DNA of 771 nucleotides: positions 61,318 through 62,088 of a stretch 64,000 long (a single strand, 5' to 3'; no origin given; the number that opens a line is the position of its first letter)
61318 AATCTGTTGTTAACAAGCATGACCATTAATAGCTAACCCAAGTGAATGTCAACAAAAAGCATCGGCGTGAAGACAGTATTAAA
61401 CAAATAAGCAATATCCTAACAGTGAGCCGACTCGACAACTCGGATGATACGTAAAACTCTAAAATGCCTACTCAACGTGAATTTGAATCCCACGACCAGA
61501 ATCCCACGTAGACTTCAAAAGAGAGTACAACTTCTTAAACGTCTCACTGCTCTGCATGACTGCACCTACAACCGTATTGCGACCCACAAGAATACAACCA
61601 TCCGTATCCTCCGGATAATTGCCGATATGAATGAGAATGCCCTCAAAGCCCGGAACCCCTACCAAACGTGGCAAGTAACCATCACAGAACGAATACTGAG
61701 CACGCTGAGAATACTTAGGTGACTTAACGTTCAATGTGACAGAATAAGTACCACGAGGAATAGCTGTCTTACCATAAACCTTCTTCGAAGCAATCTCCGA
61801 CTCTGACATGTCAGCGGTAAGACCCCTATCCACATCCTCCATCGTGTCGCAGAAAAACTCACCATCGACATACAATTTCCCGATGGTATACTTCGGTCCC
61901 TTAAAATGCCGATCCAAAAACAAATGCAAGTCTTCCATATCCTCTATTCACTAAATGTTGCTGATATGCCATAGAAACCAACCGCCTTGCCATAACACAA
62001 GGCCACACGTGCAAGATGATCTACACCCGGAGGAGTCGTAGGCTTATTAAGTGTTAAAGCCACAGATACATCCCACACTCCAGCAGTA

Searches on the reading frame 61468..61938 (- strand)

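Call 30: search_protein_families(library=pfam, proteins=[window:61468-61938:-], max_evalue=0.01)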
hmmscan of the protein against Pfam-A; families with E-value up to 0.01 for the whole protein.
window:61468-61938:- (156 aa): 1 family
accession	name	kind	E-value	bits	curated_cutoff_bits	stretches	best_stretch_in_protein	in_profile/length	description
PF18925.5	DUF5675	-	4e-29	101.2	26.7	1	8-142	2-113/114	Family of unknown function (DUF5675)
